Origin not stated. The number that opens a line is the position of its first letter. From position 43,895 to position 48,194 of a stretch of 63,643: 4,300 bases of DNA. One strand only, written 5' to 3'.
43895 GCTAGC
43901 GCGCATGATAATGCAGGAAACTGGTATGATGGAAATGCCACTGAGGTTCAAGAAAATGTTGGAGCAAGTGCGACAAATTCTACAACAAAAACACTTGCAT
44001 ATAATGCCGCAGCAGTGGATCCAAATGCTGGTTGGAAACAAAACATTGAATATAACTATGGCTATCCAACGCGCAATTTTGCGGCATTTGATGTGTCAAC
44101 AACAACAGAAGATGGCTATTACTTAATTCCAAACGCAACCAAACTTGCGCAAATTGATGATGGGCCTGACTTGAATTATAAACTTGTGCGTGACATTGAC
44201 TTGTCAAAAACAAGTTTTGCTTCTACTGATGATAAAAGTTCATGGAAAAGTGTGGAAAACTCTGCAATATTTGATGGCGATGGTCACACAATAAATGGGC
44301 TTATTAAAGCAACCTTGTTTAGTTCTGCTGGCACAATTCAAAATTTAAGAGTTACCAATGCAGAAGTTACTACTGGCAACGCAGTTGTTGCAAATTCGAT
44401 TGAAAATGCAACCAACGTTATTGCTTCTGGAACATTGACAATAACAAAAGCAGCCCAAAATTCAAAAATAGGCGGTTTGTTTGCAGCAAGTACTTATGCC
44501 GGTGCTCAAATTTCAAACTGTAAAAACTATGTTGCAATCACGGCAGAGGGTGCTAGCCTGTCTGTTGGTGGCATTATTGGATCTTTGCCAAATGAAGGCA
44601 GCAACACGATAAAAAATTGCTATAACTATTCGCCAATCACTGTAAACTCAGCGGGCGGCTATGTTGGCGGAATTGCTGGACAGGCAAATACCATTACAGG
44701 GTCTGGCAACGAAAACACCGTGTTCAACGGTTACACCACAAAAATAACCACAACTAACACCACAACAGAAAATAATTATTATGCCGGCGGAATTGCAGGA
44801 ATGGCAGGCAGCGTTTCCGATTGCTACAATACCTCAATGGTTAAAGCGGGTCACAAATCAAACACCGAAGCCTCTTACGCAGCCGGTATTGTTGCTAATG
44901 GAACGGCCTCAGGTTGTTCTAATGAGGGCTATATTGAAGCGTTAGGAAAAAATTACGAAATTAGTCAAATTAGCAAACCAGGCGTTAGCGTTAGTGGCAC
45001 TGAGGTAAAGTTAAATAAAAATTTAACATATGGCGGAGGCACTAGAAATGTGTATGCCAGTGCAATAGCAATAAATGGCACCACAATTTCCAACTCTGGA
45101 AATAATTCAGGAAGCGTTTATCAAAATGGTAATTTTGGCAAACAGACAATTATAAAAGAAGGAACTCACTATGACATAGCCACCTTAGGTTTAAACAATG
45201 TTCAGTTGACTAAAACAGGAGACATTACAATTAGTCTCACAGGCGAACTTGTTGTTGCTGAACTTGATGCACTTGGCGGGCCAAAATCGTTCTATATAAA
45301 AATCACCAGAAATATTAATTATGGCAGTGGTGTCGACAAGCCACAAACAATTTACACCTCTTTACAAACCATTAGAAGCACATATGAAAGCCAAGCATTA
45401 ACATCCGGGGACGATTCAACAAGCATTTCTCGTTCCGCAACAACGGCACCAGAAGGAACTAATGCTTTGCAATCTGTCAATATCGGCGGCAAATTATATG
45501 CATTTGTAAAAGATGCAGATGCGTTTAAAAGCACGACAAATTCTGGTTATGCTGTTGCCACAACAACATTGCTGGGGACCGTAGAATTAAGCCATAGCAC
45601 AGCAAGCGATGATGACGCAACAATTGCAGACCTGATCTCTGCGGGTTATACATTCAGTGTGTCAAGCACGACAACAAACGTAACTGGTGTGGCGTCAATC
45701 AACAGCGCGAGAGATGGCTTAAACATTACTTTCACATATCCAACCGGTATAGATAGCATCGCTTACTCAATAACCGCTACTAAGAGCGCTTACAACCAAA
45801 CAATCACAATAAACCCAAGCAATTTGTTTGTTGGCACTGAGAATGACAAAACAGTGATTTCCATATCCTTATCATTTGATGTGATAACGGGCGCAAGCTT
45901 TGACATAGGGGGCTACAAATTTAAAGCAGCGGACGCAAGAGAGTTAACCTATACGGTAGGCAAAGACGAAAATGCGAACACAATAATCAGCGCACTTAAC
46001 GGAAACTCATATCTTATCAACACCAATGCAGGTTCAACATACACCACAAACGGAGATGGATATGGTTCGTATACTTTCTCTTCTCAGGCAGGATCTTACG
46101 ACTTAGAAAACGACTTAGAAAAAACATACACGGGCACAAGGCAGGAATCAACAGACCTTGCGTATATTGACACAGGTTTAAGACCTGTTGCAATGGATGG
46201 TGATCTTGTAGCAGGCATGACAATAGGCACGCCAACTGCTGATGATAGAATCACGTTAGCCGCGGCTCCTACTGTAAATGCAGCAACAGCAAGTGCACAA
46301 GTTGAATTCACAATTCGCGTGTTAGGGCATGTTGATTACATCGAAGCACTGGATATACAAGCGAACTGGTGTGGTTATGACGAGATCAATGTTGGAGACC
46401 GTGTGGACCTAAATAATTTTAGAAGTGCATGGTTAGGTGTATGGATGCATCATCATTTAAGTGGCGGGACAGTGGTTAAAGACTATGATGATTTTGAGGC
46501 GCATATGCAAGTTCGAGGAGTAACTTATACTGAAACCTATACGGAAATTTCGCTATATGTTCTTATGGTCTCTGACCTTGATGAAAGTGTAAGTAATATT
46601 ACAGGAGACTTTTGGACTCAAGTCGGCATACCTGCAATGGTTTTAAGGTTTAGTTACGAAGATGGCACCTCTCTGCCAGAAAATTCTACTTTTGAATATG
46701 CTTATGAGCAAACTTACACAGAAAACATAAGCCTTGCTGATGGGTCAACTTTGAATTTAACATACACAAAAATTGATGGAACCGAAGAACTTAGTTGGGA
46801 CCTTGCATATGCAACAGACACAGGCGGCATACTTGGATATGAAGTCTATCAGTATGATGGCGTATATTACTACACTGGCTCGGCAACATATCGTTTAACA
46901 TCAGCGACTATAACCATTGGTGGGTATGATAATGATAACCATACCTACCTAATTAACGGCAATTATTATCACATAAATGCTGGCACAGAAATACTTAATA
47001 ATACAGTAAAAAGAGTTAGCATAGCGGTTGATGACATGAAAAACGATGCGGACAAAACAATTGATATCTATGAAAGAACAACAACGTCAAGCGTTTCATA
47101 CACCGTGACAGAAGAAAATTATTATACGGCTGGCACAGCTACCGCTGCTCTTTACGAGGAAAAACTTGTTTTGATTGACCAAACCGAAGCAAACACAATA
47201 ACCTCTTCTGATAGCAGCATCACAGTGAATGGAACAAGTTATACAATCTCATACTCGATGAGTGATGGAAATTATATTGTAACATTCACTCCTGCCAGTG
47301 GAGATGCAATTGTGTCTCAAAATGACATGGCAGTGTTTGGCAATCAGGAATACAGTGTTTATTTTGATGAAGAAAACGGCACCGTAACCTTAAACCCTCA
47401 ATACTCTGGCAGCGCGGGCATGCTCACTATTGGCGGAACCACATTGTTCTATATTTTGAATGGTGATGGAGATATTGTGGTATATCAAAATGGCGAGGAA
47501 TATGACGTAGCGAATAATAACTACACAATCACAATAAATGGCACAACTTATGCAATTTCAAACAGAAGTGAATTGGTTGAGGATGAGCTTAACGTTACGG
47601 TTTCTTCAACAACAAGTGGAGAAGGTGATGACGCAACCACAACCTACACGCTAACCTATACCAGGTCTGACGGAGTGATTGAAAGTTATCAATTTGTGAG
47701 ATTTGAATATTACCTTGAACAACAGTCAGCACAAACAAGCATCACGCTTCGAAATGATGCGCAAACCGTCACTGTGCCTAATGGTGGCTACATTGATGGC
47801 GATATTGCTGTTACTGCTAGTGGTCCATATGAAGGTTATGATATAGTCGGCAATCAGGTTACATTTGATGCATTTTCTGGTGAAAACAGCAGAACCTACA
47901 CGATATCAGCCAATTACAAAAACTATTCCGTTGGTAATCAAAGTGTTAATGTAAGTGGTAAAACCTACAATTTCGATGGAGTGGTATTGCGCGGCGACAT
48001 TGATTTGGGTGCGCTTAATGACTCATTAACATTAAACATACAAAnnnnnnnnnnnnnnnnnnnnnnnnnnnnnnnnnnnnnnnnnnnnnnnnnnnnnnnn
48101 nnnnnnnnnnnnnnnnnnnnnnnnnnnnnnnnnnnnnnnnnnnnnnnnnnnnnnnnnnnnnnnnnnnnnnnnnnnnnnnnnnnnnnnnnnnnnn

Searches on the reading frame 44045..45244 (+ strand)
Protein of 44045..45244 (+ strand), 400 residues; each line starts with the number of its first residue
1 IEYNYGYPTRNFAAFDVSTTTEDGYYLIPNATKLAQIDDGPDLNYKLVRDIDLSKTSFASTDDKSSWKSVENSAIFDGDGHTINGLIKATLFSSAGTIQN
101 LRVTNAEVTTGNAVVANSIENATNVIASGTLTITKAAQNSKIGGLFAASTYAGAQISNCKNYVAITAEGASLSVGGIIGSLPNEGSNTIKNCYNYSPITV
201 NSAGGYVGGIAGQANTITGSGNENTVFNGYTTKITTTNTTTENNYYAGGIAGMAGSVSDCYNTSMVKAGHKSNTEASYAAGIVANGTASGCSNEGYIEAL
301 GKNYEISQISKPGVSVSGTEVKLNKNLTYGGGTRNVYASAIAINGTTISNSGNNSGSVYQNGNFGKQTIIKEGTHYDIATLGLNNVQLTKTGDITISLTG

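Call 16: search_protein_families(library=pfam, proteins=[window:44045-45244:+], max_evalue=1)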
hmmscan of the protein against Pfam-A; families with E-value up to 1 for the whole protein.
window:44045-45244:+ (400 aa): 0 families

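Call 33: find_homologous_proteins(query=window:44102-45214:+, max_evalue=0.001)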
Query window:44102-45214:+ (371 aa): 6 proteins with E <= 0.001 among 8000 candidates.
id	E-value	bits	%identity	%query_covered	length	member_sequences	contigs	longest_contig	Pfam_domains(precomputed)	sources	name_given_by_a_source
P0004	8.6e-13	67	35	56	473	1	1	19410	-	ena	-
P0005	5.0e-9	54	34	56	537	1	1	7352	-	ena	-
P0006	6.0e-9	54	27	62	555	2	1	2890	PF00404.25,PF07581.18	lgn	-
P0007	4.6e-6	44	34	23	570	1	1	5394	PF07581.18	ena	-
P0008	3.7e-4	38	32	37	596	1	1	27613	PF13385.14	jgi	-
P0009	7.4e-4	37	34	47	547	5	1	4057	-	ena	-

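Call 69: search_solved_structures(query=A1, max_evalue=1)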
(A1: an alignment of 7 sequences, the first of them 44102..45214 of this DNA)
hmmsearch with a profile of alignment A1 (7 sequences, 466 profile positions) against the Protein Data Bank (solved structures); distinct sequences matched with E-value up to 1: 5.
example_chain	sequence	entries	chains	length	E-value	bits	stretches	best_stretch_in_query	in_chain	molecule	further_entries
7jgj_A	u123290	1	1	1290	1.5e-08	37.3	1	110-291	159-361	Immunoglobulin A1 protease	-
6xjb_A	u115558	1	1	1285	1.5e-08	37.3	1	110-291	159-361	Immunoglobulin A1 protease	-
6xja_P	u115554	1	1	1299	1.5e-08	37.3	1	110-291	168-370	Immunoglobulin A1 protease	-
7uvl_P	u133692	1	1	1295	2.7e-08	36.5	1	108-231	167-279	LPXTG-motif cell wall anchor domain protein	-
7uvk_A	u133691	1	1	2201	4.6e-07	32.4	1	108-378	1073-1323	IgA1 Protease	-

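Call 74: predict_structure(alignment_id=A1)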
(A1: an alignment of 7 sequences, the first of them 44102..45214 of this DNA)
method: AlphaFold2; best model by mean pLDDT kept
length: 371 residues; sequences in the alignment: 7
mean_pLDDT: 71.2   pTM: 0.78
mean pLDDT of the five models: 71.2, 69.5, 69.2, 67.3, 66.4
residues with pLDDT >= 90: 96; 70-90: 131; 50-70: 55; < 50: 89
segments of 3 or more residues with pLDDT < 50: 38-45, 284-314, 325-371
pLDDT, mean of each block of 10 residues (from residue 1): 61 72 65 65 55 80 84 89 89 89 94 90 95 87 95 94 77 95 92 84 69 82 78 87 84 70 79 74 45 28 27 48 51 44 38 40 39 29
secondary structure, 60 per line:
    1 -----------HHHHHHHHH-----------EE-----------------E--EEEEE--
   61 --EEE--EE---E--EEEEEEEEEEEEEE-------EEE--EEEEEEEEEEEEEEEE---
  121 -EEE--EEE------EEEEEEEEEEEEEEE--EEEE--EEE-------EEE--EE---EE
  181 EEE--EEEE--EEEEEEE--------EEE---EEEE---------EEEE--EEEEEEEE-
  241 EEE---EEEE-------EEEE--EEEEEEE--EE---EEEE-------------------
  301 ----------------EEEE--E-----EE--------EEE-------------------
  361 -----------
elements in order: H12-20 E54-58 E63-65 E76-89 E97-99 E102-117 E122-124 E127-129 E136-150 E153-156 E159-161 E169-171 E179-183 E186-189 E192-198 E207-209 E213-216 E226-229 E232-239 E241-243 E247-250 E258-261 E264-270 E278-281 E317-320 E339-341

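Call 77: fold_search(model_id=the predicted structure, library=pdb)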
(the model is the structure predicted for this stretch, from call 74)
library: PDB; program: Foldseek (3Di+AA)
matches with E <= 10: 85; with E <= 0.001: 1
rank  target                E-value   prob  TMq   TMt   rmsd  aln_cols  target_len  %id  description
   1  3n6z                  7.8e-05  1.00  0.42  0.46   7.8       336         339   17  Crystal structure of a putative immunoglobulin A1 protease (BACOVA_03286) from Bacteroides ovatus at 1.30 A resolution (released 2010-07-21)
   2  7jgj_A                3.1e-03  1.00  0.33  0.11   7.0       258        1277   16  IgA1 Protease in complex with neutralizing mAb (released 2020-12-09)
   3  6xjb                  1.4e-02  1.00  0.43  0.14   7.1       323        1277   15  IgA1 Protease (released 2020-12-09)
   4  7uvl_P                1.6e-02  1.00  0.34  0.11   6.7       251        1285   18  IgA1 Protease with IgA1 substrate (released 2022-11-23)
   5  6xja_P                4.8e-02  0.97  0.37  0.13   8.8       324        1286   14  Streptococcus Pneumoniae IgA1 Protease with IgA1 substrate (released 2021-01-20)
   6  2w7z_A                6.0e-01  0.06  0.15  0.23  13.8       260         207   10  Structure of the pentapeptide repeat protein EfsQnr, a DNA gyrase inhibitor. Free amines modified by cyclic pentylatio (released 2009-05-05)
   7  5awf_A                6.7e-01  0.10  0.22  0.21  14.1       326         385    7  Crystal structure of SufB-SufC-SufD complex from Escherichia coli (released 2015-11-11)
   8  8ikw_B                9.5e-01  0.06  0.20  0.21  13.4       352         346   13  A complex structure of PGIP-PG (released 2024-02-07)
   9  3t9g_A                9.5e-01  0.04  0.14  0.20  13.7       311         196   10  The crystal structure of family 3 pectate lyase from Caldicellulosiruptor bescii (released 2012-05-09)
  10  1ia5_A                1.1e+00  0.04  0.19  0.20  15.3       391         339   12  POLYGALACTURONASE FROM ASPERGILLUS ACULEATUS (released 2001-09-19)
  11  4pex_A                1.1e+00  0.02  0.12  0.10  16.8       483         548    6  Structure of the E502A variant of sacteLam55A from Streptomyces sp. SirexAA-E in complex with glucose (released 2015-03-18)
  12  5nxk_B                1.2e+00  0.12  0.28  0.32  12.0       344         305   11  L. reuteri 53608 SRRP (released 2018-03-21)
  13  4pew_B                1.4e+00  0.01  0.12  0.09  17.1       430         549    6  Structure of sacteLam55A from Streptomyces sp. SirexAA-E (released 2015-03-18)
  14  5zku_F                1.5e+00  0.04  0.16  0.14  12.0       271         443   10  Crystal structure of DFA-IIIase from Arthrobacter chlorophenolicus A6 in complex with DFA-III (released 2018-12-19)
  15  6fls_D                1.6e+00  0.03  0.15  0.21  11.7       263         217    6  Pentapeptide repeat family protein from Clostridium botulinum (released 2018-08-15)
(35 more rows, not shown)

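Call 93: search_protein_families(library=phrogs, proteins=[window:44102-45214:+], max_evalue=0.01)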
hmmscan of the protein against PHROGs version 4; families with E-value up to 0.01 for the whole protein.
window:44102-45214:+ (371 aa): 0 families

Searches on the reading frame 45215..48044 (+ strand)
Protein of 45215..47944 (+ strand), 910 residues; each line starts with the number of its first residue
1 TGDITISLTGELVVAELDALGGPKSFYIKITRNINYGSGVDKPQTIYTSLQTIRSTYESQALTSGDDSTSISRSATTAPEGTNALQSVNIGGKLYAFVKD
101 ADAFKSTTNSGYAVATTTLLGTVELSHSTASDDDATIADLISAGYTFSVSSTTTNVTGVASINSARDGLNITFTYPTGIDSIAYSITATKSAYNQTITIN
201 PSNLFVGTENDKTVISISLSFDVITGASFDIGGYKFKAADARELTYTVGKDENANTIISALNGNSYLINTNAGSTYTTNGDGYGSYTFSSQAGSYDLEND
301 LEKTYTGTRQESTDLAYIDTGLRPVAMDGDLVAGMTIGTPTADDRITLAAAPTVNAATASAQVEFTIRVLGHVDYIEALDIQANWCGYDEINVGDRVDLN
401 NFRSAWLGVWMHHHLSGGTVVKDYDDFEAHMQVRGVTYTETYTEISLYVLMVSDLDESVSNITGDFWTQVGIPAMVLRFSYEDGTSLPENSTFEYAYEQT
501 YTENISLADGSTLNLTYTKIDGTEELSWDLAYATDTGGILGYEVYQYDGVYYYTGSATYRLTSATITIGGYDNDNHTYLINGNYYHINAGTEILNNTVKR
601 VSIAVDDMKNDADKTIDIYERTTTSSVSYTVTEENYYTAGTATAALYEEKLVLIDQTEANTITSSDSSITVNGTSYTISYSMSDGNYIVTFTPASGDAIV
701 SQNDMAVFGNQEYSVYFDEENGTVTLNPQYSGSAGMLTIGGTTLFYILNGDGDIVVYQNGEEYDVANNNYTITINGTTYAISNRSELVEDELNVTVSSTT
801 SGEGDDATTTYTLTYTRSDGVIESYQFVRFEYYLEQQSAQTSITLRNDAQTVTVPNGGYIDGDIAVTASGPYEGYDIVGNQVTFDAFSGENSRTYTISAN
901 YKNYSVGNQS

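Call 16: search_protein_families(library=pfam, proteins=[window:45245-48044:+], max_evalue=1)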
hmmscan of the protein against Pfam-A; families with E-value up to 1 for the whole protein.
window:45245-48044:+ (933 aa): 3 families
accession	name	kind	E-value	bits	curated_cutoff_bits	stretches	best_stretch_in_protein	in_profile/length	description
PF07872.17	DUF1659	-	0.05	13.9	24.1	1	607-653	25-71/72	Protein of unknown function (DUF1659)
PF22680.2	Glyco_hydro_123_N_2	-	0.089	13.1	27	1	585-642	42-99/142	Glycoside hydrolase 123 N-terminal domain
PF05440.17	MtrB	-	0.09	13.7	27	1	579-637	22-80/94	Tetrahydromethanopterin S-methyltransferase subunit B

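Call 93: search_protein_families(library=phrogs, proteins=[window:45215-47944:+], max_evalue=0.01)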
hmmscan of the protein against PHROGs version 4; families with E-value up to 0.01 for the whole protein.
window:45215-47944:+ (910 aa): 0 families
